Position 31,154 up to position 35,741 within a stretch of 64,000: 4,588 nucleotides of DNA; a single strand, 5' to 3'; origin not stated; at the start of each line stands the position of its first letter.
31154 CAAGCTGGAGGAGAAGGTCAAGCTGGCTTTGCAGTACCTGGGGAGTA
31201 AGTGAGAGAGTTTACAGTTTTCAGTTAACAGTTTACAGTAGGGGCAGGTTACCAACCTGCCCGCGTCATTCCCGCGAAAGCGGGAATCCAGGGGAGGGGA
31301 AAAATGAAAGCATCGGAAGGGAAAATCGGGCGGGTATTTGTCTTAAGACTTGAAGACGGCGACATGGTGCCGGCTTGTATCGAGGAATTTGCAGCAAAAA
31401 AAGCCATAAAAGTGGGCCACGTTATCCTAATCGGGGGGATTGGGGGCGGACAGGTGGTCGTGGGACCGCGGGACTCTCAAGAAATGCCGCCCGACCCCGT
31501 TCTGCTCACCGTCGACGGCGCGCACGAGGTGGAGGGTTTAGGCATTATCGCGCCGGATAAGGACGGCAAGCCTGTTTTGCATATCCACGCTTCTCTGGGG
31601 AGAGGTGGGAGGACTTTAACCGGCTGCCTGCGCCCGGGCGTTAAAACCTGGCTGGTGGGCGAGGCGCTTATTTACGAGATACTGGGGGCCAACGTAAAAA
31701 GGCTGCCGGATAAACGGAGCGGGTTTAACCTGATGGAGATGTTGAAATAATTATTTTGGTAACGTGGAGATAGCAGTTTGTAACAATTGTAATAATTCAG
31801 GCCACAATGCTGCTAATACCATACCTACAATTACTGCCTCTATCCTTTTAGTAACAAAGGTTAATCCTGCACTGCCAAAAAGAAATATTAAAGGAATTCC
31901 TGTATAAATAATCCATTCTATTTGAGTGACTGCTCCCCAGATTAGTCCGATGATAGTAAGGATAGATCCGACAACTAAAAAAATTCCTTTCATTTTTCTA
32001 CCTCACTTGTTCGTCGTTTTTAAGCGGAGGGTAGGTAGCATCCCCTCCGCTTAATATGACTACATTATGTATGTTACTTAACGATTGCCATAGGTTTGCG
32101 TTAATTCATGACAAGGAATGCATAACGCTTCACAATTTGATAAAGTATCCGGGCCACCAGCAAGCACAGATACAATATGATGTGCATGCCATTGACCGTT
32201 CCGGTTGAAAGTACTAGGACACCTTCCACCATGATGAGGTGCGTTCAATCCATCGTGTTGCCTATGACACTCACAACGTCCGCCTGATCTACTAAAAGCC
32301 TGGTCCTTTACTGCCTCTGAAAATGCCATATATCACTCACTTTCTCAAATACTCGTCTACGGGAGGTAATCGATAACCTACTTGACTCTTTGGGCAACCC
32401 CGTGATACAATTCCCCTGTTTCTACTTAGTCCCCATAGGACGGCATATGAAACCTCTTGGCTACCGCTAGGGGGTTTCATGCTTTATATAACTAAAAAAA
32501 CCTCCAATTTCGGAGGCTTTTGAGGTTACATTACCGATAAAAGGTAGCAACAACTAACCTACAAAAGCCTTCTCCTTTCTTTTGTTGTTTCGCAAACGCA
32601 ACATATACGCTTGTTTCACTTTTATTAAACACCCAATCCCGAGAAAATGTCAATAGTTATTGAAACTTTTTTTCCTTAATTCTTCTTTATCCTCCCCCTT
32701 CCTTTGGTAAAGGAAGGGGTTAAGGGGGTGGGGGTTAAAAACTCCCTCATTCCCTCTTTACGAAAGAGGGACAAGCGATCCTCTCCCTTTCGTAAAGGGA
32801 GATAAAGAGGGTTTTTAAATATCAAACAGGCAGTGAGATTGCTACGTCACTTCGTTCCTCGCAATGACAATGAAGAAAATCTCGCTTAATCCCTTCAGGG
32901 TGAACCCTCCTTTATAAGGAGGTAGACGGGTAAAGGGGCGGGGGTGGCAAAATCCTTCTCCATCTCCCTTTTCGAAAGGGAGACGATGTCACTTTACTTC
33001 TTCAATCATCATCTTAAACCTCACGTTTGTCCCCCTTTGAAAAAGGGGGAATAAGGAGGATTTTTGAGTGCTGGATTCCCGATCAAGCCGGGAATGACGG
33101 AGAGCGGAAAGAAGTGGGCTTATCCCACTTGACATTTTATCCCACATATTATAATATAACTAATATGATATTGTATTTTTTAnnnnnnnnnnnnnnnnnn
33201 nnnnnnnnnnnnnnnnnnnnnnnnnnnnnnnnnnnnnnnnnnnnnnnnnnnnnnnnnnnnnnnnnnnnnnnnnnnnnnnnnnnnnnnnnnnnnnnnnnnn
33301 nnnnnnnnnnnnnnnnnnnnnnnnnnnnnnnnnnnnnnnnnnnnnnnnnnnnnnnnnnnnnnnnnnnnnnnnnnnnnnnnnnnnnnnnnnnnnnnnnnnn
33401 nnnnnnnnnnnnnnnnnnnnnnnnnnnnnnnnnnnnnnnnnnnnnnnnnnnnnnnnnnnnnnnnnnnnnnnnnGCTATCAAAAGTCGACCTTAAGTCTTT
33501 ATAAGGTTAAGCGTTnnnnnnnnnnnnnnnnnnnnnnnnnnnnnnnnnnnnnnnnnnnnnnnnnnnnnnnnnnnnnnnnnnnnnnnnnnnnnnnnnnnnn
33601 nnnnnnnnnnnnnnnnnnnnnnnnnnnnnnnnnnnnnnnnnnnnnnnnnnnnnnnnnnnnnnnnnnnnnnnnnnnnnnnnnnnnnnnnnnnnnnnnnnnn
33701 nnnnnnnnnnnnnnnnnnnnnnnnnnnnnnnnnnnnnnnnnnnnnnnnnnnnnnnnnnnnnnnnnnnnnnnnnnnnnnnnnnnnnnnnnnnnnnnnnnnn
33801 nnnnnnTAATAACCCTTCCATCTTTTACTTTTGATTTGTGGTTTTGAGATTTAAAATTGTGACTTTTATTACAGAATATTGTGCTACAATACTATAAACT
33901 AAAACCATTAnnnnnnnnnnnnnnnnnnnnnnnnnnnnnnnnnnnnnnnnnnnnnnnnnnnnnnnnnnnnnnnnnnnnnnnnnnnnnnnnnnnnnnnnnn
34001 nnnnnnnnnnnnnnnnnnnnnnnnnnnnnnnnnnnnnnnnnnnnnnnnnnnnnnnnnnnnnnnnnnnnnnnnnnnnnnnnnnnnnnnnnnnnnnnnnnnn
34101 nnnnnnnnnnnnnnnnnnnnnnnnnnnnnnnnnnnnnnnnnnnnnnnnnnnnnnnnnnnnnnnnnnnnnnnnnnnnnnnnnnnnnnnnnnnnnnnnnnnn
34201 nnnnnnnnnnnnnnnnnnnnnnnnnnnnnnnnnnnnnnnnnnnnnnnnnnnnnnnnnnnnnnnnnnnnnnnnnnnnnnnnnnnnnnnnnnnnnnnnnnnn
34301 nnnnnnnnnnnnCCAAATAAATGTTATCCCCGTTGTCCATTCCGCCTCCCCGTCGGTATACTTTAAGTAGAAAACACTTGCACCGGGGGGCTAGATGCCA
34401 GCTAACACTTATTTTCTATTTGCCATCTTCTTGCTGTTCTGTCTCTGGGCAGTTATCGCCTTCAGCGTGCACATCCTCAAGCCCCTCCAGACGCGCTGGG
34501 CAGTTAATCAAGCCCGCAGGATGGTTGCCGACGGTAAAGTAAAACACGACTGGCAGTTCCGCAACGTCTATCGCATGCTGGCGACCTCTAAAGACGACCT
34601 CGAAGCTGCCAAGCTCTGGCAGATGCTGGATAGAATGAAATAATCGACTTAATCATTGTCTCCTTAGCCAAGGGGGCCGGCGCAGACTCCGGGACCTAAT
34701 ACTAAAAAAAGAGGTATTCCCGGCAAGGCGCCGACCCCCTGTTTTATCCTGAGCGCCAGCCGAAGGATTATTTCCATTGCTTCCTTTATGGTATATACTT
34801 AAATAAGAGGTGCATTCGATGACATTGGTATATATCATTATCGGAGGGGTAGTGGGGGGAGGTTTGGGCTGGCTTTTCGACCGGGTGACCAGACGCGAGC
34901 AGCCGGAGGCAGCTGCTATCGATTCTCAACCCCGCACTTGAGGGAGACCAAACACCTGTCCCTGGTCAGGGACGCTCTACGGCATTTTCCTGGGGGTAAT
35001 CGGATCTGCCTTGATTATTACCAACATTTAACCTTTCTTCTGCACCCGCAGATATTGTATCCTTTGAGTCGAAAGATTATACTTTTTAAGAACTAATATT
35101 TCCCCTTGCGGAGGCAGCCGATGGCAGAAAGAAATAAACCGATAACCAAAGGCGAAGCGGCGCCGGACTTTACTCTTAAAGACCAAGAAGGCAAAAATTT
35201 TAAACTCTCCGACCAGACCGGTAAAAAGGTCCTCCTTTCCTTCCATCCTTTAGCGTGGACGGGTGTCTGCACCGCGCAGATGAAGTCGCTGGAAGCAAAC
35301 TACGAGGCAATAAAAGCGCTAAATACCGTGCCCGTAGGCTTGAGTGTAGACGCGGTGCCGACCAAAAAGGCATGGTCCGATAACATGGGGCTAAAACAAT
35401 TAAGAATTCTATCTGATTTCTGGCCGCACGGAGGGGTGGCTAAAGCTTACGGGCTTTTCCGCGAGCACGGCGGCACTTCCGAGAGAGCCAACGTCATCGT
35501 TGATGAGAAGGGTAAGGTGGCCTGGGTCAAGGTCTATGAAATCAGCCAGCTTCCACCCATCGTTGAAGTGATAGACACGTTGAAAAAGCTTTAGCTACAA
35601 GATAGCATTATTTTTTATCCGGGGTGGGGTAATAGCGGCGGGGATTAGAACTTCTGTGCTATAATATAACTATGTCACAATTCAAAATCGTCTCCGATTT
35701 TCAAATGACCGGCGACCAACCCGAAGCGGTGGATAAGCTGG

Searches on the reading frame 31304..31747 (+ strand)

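Call 77: search_protein_families(library=pfam, proteins=[window:31304-31747:+], max_evalue=0.001)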
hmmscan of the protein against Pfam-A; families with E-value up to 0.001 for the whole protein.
window:31304-31747:+ (148 aa): 1 family
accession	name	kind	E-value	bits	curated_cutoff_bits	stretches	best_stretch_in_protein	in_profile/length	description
PF03479.20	PCC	-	1.4e-20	74.2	25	1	10-126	1-115/117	Plants and Prokaryotes Conserved (PCC) domain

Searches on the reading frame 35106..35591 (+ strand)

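Call 77: search_protein_families(library=pfam, proteins=[window:35106-35591:+], max_evalue=0.001)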
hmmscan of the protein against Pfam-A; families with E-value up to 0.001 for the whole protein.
window:35106-35591:+ (162 aa): 2 families
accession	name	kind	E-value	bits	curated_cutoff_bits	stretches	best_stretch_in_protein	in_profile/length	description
PF00578.27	AhpC-TSA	-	8.4e-33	113.4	26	1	16-140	2-123/124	AhpC/TSA family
PF08534.16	Redoxin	-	2.4e-22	79.8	26.6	1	15-145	2-135/148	Redoxin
